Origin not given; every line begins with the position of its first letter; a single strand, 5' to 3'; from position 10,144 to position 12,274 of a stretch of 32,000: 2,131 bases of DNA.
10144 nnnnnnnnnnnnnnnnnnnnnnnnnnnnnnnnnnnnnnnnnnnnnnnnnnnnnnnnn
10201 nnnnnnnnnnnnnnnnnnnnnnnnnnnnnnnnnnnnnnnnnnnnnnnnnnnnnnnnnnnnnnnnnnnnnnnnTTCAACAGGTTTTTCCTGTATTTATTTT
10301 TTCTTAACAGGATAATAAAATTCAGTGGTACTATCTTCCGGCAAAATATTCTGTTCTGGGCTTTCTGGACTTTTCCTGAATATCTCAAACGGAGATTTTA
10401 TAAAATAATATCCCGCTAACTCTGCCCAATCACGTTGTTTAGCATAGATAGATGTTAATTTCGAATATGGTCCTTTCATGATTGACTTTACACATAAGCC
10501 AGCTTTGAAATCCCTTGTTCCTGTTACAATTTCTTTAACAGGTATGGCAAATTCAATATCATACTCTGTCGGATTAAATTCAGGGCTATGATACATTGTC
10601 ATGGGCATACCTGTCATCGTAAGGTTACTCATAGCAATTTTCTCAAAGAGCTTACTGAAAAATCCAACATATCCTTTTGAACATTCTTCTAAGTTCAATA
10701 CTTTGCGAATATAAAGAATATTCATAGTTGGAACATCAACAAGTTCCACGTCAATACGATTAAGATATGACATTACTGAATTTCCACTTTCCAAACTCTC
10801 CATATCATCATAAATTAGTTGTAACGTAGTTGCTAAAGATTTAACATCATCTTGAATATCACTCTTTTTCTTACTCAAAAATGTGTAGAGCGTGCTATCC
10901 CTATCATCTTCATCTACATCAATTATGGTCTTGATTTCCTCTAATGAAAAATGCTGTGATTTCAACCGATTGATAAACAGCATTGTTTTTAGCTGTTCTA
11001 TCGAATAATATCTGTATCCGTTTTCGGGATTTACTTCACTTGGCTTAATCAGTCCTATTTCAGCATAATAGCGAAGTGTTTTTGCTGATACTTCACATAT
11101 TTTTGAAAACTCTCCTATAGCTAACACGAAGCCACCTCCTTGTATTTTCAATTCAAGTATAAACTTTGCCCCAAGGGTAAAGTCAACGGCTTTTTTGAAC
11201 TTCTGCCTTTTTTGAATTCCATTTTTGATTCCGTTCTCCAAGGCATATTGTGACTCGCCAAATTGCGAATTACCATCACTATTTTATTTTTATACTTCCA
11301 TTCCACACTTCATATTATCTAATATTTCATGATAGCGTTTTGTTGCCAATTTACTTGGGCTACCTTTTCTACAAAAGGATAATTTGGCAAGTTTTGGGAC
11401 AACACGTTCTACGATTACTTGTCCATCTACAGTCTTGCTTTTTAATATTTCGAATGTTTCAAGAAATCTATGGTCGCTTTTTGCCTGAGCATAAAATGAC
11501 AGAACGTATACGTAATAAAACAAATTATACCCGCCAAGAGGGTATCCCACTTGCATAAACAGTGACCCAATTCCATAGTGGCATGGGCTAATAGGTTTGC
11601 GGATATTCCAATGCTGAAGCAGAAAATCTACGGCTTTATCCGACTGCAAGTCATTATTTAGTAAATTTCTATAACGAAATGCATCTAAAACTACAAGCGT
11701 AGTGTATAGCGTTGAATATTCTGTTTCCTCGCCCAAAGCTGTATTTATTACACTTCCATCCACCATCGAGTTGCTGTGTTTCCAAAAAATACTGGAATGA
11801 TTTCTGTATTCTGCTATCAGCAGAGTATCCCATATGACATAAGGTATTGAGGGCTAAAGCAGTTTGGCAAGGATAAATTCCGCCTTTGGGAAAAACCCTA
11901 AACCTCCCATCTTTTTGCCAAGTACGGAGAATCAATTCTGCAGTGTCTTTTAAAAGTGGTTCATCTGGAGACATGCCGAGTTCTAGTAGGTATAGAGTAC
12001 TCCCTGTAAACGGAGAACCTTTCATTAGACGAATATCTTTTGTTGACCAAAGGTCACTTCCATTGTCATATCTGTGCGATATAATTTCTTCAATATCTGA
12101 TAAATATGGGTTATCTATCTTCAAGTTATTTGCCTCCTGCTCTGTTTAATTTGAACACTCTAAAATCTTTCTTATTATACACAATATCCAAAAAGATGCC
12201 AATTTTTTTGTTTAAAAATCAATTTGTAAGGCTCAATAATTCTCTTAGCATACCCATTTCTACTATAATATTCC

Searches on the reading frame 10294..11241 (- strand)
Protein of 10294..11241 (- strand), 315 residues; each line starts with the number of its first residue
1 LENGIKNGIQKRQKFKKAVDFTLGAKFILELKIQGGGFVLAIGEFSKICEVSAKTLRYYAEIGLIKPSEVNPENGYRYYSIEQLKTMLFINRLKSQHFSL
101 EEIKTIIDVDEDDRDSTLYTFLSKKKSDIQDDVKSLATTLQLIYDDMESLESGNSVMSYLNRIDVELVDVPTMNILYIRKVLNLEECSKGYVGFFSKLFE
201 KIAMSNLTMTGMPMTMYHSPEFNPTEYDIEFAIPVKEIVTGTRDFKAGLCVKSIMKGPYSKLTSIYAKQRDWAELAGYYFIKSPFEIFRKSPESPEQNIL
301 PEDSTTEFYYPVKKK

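Call 56: search_protein_families(library=pfam, proteins=[window:10294-11241:-], max_evalue=0.01)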
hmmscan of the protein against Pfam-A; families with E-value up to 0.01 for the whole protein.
window:10294-11241:- (315 aa): 6 families
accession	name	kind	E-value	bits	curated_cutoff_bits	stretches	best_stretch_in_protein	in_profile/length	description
PF13411.12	MerR_1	-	2.5e-17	63.2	21.6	1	42-108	3-67/69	MerR HTH family regulatory protein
PF00376.29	MerR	-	1.8e-13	50.5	28.2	1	42-79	2-38/38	MerR family regulatory protein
PF06445.20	GyrI-like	-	6.7e-05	23.6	26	1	164-282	2-127/155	GyrI-like small molecule binding domain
PF24044.1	DUF7353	-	0.00014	22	27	1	97-136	11-50/60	Domain of unknown function (DUF7353)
PF09278.17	MerR-DNA-bind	-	0.006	17.6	25.4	0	86-136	3-55/65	MerR, DNA binding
PF08876.17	DUF1836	-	0.0072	16.8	27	0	73-113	53-90/105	Domain of unknown function (DUF1836)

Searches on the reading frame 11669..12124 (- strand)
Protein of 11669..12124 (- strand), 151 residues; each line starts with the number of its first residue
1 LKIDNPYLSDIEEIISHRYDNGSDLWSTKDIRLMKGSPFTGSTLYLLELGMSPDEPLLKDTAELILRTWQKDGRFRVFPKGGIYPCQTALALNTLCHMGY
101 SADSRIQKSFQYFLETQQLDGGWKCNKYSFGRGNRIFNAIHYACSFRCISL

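Call 56: search_protein_families(library=pfam, proteins=[window:11669-12124:-], max_evalue=0.01)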
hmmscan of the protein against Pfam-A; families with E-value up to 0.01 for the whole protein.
window:11669-12124:- (151 aa): 1 family
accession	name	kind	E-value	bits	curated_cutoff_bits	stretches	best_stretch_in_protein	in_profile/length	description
PF13243.12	SQHop_cyclase_C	-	0.00021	20.9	26.1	1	84-142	245-302/319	Squalene-hopene cyclase C-terminal domain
